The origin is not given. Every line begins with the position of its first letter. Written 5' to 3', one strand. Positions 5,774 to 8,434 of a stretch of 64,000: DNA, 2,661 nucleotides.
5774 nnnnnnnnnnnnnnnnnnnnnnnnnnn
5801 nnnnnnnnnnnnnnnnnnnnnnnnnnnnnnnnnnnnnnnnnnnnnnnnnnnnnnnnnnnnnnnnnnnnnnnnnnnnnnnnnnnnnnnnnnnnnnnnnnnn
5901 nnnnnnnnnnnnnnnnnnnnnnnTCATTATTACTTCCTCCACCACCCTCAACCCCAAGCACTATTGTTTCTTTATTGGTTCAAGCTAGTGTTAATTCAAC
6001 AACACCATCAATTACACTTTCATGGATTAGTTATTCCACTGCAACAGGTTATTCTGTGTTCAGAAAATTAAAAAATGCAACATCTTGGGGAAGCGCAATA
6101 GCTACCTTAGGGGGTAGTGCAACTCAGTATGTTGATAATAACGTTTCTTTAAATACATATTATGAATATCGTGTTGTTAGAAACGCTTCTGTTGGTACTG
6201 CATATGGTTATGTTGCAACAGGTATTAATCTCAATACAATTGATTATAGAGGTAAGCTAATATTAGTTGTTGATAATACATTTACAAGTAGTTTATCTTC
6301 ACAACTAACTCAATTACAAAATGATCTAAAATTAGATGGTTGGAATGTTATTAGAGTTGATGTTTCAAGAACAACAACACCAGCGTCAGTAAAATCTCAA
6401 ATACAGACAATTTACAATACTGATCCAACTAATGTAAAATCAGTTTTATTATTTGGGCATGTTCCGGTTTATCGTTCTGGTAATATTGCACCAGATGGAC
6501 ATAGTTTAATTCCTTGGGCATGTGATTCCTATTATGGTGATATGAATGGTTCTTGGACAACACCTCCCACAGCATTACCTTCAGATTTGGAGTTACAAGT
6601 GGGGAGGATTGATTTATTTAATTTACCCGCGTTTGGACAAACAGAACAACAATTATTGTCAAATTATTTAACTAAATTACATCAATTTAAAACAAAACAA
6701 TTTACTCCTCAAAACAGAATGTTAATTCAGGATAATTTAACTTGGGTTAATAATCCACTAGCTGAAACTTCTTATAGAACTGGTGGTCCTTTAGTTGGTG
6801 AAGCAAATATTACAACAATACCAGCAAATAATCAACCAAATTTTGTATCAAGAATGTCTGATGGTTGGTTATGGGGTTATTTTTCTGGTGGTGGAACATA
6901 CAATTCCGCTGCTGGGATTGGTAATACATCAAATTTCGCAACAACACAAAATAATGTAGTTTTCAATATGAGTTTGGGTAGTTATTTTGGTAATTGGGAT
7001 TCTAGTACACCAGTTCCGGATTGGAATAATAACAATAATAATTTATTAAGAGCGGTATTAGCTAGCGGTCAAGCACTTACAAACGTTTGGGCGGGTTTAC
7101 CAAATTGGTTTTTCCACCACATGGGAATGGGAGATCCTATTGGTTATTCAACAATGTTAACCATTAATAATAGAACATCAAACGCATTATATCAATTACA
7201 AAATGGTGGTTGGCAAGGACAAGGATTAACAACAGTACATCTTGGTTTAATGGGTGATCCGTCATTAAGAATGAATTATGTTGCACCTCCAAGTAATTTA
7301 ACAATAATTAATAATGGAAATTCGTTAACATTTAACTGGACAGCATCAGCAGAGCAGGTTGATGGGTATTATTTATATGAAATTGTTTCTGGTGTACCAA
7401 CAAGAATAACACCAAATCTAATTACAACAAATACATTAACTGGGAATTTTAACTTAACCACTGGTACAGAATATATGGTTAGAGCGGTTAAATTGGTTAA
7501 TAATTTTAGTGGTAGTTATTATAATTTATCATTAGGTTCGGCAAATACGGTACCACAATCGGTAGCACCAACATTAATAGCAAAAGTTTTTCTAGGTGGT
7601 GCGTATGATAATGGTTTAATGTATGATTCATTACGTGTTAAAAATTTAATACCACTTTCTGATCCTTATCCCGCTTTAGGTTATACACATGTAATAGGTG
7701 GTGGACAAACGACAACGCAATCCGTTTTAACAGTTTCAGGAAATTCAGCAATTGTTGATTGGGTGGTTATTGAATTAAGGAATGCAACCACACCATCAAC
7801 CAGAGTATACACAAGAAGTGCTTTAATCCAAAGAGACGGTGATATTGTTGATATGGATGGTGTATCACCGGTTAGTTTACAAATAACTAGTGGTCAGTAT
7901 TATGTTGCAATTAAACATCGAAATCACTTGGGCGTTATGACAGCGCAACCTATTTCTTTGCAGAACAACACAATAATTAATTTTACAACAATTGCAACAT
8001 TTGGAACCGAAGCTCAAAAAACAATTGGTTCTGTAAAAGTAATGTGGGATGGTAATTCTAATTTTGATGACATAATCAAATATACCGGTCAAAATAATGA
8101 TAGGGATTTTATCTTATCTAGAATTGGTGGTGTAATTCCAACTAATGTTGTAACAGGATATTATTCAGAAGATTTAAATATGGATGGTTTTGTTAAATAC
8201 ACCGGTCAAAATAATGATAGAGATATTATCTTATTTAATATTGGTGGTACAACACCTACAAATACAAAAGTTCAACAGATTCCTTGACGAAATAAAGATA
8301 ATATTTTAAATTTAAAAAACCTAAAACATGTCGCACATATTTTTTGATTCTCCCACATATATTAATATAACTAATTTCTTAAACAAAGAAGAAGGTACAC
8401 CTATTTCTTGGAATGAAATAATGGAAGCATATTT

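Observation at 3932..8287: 1451-aa signal-peptide beta-helix protein at the head of the tail-fibre block, with a duplicated C-terminal module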

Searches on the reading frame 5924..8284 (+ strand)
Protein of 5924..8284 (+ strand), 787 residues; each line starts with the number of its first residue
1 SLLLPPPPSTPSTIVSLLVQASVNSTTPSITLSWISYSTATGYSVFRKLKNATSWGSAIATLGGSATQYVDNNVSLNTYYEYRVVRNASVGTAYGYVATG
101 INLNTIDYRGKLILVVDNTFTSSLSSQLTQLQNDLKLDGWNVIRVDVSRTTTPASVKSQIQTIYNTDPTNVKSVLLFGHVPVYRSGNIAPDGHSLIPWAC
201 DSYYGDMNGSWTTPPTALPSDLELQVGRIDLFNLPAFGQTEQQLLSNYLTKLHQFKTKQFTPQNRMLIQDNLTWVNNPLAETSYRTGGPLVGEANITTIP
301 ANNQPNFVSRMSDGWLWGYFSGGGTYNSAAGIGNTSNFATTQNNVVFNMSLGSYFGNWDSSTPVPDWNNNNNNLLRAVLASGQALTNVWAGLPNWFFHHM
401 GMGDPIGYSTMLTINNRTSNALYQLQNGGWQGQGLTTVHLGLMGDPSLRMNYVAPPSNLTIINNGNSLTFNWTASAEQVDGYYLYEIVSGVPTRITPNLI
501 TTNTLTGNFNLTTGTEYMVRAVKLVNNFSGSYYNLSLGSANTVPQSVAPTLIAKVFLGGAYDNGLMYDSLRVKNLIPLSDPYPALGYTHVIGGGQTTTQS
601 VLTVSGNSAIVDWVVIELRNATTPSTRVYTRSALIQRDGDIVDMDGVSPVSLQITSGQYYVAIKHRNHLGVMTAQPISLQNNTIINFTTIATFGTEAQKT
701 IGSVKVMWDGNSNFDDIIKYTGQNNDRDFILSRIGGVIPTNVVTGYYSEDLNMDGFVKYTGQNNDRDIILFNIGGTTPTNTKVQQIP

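Call 18: find_homologous_proteins(query=window:5924-8284:+)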
Query window:5924-8284:+ (787 aa): 717 proteins with E <= 0.001 among 8000 candidates; the best 120 are listed.
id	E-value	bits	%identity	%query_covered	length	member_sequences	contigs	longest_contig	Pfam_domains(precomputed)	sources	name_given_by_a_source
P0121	0.0e+0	1241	69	99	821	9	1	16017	-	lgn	-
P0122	0.0e+0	1229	69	99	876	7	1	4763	-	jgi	jgi:hypothetical protein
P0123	0.0e+0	1207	67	99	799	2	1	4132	-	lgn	-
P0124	0.0e+0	1203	66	99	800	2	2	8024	-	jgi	jgi:hypothetical protein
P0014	0.0e+0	1176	65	99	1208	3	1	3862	PF13229.13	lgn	-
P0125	0.0e+0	1128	64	99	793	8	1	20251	-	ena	-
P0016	0.0e+0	1054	62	100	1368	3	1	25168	-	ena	-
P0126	0.0e+0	1039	61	99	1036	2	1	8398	-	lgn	-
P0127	0.0e+0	1025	61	99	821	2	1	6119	-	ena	-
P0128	6.9e-295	998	58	98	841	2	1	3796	-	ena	-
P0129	6.6e-292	988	58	99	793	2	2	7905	-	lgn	-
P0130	1.5e-290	984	56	98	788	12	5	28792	-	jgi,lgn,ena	-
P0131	1.5e-281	954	56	99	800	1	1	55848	-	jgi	jgi:hypothetical protein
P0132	8.7e-281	952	55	98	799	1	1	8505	-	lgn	-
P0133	2.4e-261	887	67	74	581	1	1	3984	-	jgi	jgi:hypothetical protein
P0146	2.2e-195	669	46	91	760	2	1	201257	-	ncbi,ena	-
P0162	8.2e-154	532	50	69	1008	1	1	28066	PF02412.24,PF01364.25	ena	-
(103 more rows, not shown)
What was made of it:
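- B homologues (45-50% identity) sit in T9SS-CTD or TSP3 proteins (call 18).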

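Call 28: search_protein_families(library=pfam, proteins=[P0162, P0121, P0146], max_evalue=10)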
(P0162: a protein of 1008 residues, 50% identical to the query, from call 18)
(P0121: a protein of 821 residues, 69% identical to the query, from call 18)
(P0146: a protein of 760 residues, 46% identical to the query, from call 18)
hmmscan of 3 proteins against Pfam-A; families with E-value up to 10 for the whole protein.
P0162 (1008 aa): 4 families
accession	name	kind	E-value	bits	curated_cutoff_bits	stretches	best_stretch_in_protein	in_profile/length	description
PF02412.23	TSP_3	-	5.8e-08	32.7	25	4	886-908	14-36/36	Thrombospondin type 3 repeat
PF01364.23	Peptidase_C25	-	7.3e-08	32.5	23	1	162-264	43-129/374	Peptidase family C25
PF00041.27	fn3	-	0.0018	18.9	25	1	487-540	2-63/84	Fibronectin type III domain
PF18962.6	Por_Secre_tail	-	0.057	14.1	27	1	939-991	3-61/75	Secretion system C-terminal sorting domain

P0121 (821 aa): 0 families

P0146 (760 aa): 0 families

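Call 29: predict_structure(alignment_id=A1)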
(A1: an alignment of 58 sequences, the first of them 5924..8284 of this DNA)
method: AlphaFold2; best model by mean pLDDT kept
length: 787 residues; sequences in the alignment: 58
mean_pLDDT: 93.3   pTM: 0.78
mean pLDDT of the five models: 93.3, 93.1, 93.0, 92.7, 92.5
residues with pLDDT >= 90: 652; 70-90: 108; 50-70: 23; < 50: 4
segments of 3 or more residues with pLDDT < 50: 1-3
pLDDT, mean of each block of 10 residues (from residue 1): 61 94 98 94 98 97 98 98 96 96 98 98 98 98 98 97 98 98 90 87 94 85 97 96 98 98 96 88 94 95 86 96 90 94 97 86 60 94 96 90 97 87 72 72 97 98 89 98 96 96 96 94 98 98 87 97 96 97 95 90 97 98 96 98 96 92 98 97 96 96 96 96 93 86 95 95 93 88 95
secondary structure, 60 per line:
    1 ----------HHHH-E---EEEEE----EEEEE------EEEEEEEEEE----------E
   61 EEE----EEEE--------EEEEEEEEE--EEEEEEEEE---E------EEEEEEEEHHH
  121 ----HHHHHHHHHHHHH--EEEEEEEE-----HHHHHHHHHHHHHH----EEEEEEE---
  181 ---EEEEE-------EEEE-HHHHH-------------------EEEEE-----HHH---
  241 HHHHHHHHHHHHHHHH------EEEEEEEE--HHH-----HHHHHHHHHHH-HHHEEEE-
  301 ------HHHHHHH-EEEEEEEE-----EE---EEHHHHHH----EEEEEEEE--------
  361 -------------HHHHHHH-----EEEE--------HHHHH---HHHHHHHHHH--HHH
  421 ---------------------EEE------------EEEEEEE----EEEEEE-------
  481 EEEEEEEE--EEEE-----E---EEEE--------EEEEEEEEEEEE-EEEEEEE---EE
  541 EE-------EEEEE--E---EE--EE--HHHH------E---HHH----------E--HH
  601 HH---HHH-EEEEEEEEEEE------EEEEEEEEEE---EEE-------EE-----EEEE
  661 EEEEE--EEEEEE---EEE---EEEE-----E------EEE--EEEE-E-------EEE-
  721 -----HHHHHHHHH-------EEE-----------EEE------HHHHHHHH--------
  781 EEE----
elements in order (helices of 4 or more, strands of 3 or more residues): H11-14 E20-24 E29-33 E40-49 E60-63 E68-71 E80-88 E91-99 E110-117 H125-137 E140-147 H153-166 E171-177 E184-188 E196-199 H201-205 E225-229 H241-256 E263-270 H281-291 E296-299 H307-313 E315-322 H335-340 E345-352 H374-380 E386-389 H398-402 H406-415 E442-444 E457-463 E468-473 E481-488 E491-494 E504-507 E516-527 E529-535 E539-542 E550-554 H569-572 H599-602 E610-620 E627-636 E640-642 E657-665 E668-673 E677-679 E683-686 E699-701 E704-707 E717-719 H726-734 E742-744 E756-758 H765-772 E781-783
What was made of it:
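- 5963..6235 (+): Fn3 domain 1, aa ~678-768. AF2 beta-sandwich (call 29).
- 8051..8167 (+): C-terminal repeat 1, aa 1374-1412 (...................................). AF2 shows strand-loop-helix (call 29).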

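Call 31: fold_search(model_id=the predicted structure, library=pdb)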
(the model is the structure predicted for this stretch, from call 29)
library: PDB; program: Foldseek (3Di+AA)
matches with E <= 10: 1714; with E <= 0.001: 132
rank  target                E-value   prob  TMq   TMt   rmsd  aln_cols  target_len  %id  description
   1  1cvr                  2.1e-13  1.00  0.35  0.58   6.9       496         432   11  Crystal structure of the Arg specific cysteine proteinase gingipain R (RGPB) (released 2000-03-01)
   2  4ief_D                2.6e-12  1.00  0.35  0.59   7.0       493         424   11  Complex of Porphyromonas gingivalis RgpB pro- and mature domains (released 2013-04-10)
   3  9lc0_I                2.1e-09  1.00  0.12  0.08  32.4       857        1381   11  tail complex of mature phage N4 (released 2025-04-16)
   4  8q6t_I                9.8e-07  0.95  0.11  0.09  37.9       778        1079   11  Helical reconstruction of the relaxed thick filament from FIB milled left ventricular mouse myofibrils (released 2023-11-01)
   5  6xfi                  4.4e-06  0.97  0.11  0.14  17.1       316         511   11  Crystal Structures of beta-1,4-N-Acetylglucosaminyltransferase 2 (POMGNT2): Structural Basis for Inherited Muscular Dyst (released 2021-04-21)
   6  8kb7_A                5.2e-06  0.99  0.13  0.17  14.8       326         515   11  Crystal structure of UDP/mannose-bound AGO61/beta-1,4-N-Acetylglucosaminyltransferase 2 (POMGNT2) (released 2024-08-07)
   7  1fnf                  6.9e-06  0.99  0.12  0.21  22.3       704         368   10  FRAGMENT OF HUMAN FIBRONECTIN ENCOMPASSING TYPE-III REPEATS 7 THROUGH 10 (released 1996-01-29)
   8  3lpw_A                7.7e-06  1.00  0.12  0.33  14.0       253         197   10  Crystal structure of the FnIII-tandem A77-A78 from the A-band of titin (released 2010-09-08)
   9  8f9p_A                1.1e-05  0.77  0.12  0.15  20.4       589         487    7  Dog sialic acid esterase (SIAE) inactive mutant S128A (released 2024-05-29)
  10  7e9l_B                1.3e-05  0.96  0.12  0.15  15.8       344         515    9  Crystal Structure of POMGNT2 in complex with UDP and mono-mannosyl peptide (379Man short peptide) (released 2021-05-05)
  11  10gh_A                1.7e-05  0.60  0.12  0.10  23.4       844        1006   10  Cryo-EM structure of Receptor Tyrosine Kinase ROS1 in complex with Fab-RX5 (released 2026-02-25)
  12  9npe_A                1.8e-05  0.72  0.12  0.12  22.2       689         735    8  Crystal structure of the inactive conformation of a glycoside hydrolase (CapGH2b) from the GH2 family in the space gro (released 2025-11-12)
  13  4lxo_A                2.0e-05  1.00  0.11  0.35  14.6       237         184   15  Crystal structure of 9,10Fn3-elegantin chimera (released 2014-08-06)
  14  7e9k_B                2.0e-05  0.95  0.13  0.16  16.0       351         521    9  Crystal Structure of POMGNT2 in complex with UDP and mono-mannosyl peptide (379Man long peptide) (released 2021-05-05)
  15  9npe_E                2.8e-05  0.80  0.14  0.15  21.2       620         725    9  Crystal structure of the inactive conformation of a glycoside hydrolase (CapGH2b) from the GH2 family in the space gro (released 2025-11-12)
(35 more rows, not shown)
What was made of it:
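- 6236..7270 (+): Gingipain-fold (clan CD, C25-like) domain, aa ~769-1113; canonical His/Cys dyad apparently absent. Foldseek: 1cvr E 2e-13 (call 31).
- On Peptidase family C25 (gingipains): Foldseek E 2e-13 (call 31).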
